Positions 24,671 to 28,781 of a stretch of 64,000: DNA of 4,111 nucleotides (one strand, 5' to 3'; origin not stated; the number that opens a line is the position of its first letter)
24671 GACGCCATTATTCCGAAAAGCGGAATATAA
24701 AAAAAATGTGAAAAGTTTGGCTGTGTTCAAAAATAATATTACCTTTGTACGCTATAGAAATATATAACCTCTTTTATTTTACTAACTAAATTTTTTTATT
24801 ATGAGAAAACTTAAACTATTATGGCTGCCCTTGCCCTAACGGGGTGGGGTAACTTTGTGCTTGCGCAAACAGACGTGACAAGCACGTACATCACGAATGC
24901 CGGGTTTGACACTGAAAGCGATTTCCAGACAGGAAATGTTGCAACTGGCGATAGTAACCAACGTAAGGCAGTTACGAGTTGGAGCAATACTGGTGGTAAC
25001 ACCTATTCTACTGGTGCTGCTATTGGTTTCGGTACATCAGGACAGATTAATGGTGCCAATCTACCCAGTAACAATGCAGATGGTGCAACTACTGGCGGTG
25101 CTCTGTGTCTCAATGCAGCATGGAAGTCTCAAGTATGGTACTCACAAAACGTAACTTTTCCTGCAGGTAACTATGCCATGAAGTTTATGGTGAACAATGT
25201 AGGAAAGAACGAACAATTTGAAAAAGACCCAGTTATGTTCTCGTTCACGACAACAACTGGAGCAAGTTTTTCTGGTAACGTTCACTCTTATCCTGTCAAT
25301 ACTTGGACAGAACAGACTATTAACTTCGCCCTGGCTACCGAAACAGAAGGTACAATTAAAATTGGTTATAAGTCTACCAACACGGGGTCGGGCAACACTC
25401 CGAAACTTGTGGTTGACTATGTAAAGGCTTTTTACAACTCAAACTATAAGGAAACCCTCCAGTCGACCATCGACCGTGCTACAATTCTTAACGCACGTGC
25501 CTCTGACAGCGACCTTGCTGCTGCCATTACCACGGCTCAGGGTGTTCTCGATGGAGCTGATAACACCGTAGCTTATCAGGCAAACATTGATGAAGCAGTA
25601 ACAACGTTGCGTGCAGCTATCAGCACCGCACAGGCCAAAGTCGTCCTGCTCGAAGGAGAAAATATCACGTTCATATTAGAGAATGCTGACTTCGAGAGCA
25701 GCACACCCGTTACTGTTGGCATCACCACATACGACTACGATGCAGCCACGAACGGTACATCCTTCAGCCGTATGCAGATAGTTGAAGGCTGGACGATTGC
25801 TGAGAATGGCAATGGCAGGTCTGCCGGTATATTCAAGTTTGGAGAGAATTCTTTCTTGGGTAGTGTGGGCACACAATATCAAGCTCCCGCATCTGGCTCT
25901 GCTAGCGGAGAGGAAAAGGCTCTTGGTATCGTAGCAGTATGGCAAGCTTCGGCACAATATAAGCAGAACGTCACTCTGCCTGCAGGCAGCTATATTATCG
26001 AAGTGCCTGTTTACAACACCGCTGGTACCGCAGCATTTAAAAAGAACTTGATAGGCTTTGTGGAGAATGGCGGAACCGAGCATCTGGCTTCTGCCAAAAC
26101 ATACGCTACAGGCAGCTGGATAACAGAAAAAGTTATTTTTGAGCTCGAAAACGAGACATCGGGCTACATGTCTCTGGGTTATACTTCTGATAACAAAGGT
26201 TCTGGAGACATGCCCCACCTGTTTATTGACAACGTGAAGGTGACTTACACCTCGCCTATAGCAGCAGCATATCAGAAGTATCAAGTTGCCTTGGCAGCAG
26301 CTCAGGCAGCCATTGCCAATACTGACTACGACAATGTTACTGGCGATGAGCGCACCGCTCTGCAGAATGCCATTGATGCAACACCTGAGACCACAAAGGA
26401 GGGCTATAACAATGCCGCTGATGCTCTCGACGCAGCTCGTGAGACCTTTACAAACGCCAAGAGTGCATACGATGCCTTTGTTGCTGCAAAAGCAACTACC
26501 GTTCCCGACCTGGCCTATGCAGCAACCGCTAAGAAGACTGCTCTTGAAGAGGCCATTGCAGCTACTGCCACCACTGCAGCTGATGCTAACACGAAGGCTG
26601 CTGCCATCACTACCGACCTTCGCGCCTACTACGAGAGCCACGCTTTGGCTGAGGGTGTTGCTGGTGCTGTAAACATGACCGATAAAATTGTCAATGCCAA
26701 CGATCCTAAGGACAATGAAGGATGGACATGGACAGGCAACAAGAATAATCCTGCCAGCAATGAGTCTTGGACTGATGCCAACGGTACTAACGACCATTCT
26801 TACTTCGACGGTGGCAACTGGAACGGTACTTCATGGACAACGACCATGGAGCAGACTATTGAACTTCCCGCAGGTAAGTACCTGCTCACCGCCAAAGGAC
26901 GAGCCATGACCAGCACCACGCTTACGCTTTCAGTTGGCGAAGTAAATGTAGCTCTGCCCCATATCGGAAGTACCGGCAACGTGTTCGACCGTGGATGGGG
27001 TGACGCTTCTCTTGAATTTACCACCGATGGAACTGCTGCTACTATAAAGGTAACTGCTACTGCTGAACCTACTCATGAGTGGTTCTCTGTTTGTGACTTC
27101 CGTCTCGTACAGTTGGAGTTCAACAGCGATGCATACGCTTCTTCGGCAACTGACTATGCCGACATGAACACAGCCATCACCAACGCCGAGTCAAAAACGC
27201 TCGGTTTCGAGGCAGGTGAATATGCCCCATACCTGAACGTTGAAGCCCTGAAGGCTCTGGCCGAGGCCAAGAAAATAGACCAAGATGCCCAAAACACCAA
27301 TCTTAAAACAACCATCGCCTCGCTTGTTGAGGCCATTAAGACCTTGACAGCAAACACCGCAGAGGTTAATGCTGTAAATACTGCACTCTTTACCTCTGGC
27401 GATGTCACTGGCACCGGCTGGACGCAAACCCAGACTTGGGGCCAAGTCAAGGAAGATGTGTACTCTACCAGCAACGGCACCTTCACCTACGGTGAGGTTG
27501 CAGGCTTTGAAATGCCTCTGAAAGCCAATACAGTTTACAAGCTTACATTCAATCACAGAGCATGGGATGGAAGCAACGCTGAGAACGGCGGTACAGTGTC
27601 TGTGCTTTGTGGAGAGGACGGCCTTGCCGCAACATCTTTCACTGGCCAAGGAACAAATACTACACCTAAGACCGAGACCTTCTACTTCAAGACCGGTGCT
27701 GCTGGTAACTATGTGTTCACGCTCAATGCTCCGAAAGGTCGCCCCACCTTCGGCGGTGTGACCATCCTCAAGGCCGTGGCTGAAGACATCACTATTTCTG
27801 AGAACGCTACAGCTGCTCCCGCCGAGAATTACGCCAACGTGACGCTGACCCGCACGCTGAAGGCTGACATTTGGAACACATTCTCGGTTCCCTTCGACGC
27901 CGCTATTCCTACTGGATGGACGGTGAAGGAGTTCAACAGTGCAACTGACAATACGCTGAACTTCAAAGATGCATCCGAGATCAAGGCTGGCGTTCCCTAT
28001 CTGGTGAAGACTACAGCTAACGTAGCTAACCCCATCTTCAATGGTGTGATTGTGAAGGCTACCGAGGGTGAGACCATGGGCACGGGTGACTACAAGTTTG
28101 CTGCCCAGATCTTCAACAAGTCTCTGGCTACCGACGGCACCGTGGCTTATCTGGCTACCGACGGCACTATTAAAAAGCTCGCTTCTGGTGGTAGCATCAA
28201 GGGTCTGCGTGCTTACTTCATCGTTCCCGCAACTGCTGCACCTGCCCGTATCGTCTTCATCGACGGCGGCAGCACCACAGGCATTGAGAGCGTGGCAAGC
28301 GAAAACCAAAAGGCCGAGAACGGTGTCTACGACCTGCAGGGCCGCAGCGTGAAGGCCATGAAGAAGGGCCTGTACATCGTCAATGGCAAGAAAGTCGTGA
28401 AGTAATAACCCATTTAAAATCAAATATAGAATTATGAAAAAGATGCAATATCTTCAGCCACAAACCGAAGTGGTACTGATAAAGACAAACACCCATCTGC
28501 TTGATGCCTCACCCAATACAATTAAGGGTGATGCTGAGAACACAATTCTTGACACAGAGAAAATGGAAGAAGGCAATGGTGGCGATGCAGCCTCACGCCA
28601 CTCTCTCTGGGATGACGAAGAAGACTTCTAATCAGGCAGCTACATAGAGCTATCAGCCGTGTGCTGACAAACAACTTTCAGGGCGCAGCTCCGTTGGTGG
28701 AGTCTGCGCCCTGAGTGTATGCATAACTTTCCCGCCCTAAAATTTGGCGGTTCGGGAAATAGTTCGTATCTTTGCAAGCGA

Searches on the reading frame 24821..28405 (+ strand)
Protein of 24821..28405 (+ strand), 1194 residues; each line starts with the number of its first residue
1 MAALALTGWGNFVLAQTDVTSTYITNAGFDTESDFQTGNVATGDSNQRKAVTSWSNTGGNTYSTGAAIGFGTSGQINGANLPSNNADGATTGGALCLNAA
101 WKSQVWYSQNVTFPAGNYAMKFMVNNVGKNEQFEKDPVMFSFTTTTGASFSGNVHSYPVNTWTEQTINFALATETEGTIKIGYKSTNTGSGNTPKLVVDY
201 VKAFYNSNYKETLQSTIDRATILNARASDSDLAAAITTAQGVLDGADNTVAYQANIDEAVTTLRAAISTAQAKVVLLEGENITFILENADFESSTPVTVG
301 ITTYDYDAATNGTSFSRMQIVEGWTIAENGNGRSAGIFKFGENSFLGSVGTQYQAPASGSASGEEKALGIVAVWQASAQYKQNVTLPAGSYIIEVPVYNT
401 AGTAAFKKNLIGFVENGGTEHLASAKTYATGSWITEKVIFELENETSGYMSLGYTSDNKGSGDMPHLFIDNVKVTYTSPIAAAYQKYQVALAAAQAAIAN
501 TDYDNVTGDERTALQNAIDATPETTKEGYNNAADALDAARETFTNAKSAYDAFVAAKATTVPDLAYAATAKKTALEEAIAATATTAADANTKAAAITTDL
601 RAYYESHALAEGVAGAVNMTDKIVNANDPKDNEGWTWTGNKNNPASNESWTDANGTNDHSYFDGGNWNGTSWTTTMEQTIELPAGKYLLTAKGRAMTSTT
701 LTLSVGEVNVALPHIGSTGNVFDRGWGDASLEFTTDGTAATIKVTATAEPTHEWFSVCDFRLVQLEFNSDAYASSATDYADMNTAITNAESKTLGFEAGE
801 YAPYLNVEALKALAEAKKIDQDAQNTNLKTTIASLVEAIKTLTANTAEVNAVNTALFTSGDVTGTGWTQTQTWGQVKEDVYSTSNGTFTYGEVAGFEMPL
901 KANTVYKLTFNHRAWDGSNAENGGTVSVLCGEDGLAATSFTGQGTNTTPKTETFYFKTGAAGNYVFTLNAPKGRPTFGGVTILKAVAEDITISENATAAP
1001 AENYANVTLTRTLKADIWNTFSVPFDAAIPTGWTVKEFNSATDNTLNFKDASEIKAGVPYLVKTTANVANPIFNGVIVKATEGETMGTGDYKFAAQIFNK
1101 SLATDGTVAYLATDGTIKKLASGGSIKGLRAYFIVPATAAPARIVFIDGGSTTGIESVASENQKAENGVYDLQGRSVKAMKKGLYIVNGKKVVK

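Call 9: search_protein_families(library=pfam, proteins=[window:24821-28405:+])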
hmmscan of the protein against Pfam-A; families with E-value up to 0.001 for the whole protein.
window:24821-28405:+ (1194 aa): 0 families

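Call 20: find_encoding_contigs(protein=window:24821-28405:+, flank=10000, max_places=10)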
Protein window:24821-28405:+ (1194 aa): 1 contig read that carries it; 1 place shown.
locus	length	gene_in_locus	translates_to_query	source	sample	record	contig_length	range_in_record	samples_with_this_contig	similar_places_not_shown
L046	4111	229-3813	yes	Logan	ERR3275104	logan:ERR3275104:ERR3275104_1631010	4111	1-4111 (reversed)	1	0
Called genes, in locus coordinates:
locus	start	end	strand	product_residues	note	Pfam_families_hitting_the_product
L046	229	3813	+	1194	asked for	-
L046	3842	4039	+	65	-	-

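Call 52: find_homologous_proteins(query=window:24821-28405:+, max_evalue=1e-30)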
Query window:24821-28405:+ (1194 aa): 230 proteins with E <= 1e-30 among 8000 candidates; the best 120 are listed.
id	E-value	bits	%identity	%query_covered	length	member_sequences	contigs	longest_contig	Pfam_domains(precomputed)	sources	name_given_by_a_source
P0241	0.0e+0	2347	100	90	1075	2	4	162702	-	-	-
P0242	0.0e+0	1910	74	100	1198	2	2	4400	-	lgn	-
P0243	0.0e+0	1697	70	100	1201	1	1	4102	-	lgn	-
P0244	0.0e+0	1502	64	99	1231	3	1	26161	-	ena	-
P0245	0.0e+0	1440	62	99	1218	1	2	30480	-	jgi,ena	-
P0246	0.0e+0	1386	61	100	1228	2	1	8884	-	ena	-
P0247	0.0e+0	1369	59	100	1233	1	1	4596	-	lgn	-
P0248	0.0e+0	1357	61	99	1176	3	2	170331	PF16405.11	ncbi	-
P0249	0.0e+0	1344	59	100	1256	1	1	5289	-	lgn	-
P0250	0.0e+0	1331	58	100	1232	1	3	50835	-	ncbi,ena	-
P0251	0.0e+0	1290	57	99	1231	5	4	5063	-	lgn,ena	-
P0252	0.0e+0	1278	57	99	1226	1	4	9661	-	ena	-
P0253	0.0e+0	1259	57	99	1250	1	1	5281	-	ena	-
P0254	0.0e+0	1254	56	99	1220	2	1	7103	-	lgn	-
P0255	0.0e+0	1245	56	99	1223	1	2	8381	PF16405.11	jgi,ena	-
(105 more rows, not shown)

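Call 53: find_encoding_contigs(protein=P0244, flank=10000, max_places=2)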
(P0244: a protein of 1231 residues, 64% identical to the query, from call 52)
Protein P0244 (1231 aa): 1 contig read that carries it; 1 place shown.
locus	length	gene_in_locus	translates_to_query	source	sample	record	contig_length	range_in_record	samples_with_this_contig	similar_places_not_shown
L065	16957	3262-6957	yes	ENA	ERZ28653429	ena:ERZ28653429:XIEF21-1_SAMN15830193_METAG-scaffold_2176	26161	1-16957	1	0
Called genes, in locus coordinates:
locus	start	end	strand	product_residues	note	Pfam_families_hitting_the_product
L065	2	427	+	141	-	?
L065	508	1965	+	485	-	PF01098:FTSW_RODA_SPOVE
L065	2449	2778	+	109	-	PF01909:NTP_transf_2, PF18765:Polbeta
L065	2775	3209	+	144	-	PF05168:HEPN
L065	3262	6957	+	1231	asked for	-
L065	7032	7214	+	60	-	-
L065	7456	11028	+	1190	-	-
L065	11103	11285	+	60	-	-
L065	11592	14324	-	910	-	PF17764:PriA_3primeBD, PF00270:DEAD, PF04851:ResIII, PF04480:DUF559, PF18741:MTES_1575 (weak), PF18319:Zn_ribbon_PriA, PF00271:Helicase_C, PF18074:PriA_C (weak)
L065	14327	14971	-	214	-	PF13505:OMP_b-brl, PF13568:OMP_b-brl_2 (weak)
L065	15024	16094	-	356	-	PF19841:GldN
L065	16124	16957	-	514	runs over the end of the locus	PF12081:GldM_1st, PF21601:GldM_2nd, PF21602:GldM_3rd, PF12080:GldM_4th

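Call 54: find_encoding_contigs(protein=P0245, flank=10000, max_places=2)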
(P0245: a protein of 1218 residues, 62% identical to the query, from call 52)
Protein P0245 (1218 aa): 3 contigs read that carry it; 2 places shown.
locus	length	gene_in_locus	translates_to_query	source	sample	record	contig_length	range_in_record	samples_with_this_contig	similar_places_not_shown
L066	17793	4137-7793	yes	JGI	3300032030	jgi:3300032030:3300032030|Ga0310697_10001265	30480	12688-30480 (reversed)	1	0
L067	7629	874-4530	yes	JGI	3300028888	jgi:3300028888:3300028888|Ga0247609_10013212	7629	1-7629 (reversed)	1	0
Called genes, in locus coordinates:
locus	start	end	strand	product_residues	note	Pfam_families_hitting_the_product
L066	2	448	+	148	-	?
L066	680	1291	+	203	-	-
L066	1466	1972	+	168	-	PF18925:DUF5675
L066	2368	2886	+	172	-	PF14848:HU-DNA_bdg (weak), PF18291:HU-HIG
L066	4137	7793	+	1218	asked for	-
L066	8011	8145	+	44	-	-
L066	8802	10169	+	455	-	PF13173:AAA_14, PF13635:DUF4143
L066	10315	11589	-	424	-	PF17125:Methyltr_RsmF_N, PF01189:Methyltr_RsmB-F, PF13636:Methyltranf_PUA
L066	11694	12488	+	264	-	PF00303:Thymidylat_synt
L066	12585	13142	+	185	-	PF00186:DHFR_1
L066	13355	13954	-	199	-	PF03602:Cons_hypoth95, PF05175:MTS (weak), PF02475:TRM5-TYW2_MTfase (weak), PF13847:Methyltransf_31, PF01564:Spermine_synth (weak), PF09445:Methyltransf_15 (weak), PF13649:Methyltransf_25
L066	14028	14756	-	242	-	PF12864:DUF3822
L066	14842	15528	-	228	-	-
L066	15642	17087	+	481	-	PF05970:PIF1, PF13604:AAA_30, PF13245:AAA_19, PF09848:SLFN-g3_helicase (weak), PF13538:UvrD_C_2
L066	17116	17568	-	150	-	PF02472:ExbD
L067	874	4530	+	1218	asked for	-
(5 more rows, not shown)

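Call 71: search_protein_families(library=ncbifam, proteins=[window:24821-28405:+], max_evalue=0.01)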
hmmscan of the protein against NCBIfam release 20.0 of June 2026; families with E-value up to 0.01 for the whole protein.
window:24821-28405:+ (1194 aa): 0 families

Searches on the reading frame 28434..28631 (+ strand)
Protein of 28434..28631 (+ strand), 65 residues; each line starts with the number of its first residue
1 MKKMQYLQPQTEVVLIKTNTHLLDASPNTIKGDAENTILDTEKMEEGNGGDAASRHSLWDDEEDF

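Call 64: search_protein_families(library=pfam, proteins=[window:28434-28631:+])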
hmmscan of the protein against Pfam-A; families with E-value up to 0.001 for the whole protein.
window:28434-28631:+ (65 aa): 0 families
